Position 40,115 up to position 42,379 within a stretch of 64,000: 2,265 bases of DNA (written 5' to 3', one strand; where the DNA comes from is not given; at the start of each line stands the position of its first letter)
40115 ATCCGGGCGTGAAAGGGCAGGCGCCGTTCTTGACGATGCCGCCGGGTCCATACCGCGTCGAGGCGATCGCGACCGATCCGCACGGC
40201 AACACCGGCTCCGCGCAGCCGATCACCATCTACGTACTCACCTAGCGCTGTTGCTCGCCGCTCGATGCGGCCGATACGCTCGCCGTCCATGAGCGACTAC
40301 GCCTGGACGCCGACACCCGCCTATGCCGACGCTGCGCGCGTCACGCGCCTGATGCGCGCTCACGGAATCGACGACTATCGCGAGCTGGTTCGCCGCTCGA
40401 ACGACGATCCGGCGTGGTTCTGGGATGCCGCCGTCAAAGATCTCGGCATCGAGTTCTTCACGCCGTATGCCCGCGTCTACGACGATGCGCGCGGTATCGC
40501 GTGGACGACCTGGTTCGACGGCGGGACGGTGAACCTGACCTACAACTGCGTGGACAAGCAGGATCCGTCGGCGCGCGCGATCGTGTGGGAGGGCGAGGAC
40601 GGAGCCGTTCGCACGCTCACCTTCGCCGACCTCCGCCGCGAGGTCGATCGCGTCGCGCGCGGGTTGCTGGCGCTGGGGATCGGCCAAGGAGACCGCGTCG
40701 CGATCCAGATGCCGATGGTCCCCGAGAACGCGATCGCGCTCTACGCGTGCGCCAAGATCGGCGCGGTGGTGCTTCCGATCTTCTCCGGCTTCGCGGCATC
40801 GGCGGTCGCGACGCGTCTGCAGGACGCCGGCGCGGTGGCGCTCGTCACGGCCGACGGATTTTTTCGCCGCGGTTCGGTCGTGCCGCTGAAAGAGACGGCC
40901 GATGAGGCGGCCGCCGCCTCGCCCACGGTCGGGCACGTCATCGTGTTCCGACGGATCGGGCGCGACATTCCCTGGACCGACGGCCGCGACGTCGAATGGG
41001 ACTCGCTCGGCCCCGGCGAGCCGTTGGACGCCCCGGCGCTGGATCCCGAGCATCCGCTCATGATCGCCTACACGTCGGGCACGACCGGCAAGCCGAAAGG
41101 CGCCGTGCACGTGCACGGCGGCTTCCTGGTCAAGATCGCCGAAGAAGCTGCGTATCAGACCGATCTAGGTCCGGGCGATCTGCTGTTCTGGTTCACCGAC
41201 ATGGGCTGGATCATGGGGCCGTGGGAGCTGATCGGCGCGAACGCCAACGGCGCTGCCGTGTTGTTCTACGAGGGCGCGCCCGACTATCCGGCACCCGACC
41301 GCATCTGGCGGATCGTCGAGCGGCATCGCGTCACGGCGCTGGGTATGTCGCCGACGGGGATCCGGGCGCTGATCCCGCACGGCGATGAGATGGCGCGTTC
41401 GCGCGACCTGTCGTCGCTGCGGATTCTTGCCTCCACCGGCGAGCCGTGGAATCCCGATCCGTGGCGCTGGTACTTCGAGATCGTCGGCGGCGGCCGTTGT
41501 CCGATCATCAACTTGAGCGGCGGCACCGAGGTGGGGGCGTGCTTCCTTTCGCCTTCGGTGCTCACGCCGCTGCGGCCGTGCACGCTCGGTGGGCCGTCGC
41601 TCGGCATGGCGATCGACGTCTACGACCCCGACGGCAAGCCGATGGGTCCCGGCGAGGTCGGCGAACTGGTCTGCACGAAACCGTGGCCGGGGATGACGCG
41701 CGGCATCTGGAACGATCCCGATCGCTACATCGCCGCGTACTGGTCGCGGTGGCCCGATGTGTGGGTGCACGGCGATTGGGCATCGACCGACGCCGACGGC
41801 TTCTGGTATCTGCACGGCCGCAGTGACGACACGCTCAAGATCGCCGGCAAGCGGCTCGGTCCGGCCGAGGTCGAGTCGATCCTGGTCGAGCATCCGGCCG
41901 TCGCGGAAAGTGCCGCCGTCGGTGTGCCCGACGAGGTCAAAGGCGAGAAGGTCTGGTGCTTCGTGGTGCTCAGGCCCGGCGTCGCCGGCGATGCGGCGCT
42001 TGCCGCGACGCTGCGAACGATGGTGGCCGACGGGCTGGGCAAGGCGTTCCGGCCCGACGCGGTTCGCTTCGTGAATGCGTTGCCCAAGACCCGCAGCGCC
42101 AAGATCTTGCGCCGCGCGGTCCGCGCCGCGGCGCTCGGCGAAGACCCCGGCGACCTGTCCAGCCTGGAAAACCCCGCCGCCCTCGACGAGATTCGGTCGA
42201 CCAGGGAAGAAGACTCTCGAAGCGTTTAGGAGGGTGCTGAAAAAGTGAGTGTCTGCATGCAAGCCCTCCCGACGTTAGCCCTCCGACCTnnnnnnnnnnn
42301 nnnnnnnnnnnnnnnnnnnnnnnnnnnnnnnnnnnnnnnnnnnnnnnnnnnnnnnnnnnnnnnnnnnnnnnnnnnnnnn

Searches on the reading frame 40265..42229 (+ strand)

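Call 11: search_protein_families(library=pfam, proteins=[window:40265-42229:+], max_evalue=0.01)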
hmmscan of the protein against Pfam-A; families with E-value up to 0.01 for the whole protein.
window:40265-42229:+ (654 aa): 3 families
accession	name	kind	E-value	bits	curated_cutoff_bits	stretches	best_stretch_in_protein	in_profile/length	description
PF00501.34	AMP-binding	-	3.7e-78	263.4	29.9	1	98-482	6-384/384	AMP-binding enzyme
PF13193.12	AMP-binding_C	-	2.6e-25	89.6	24.5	1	535-613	1-76/76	AMP-binding enzyme C-terminal domain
PF16177.11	ACAS_N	-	9.6e-16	57.8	27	1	38-95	1-55/55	Acetyl-coenzyme A synthetase N-terminus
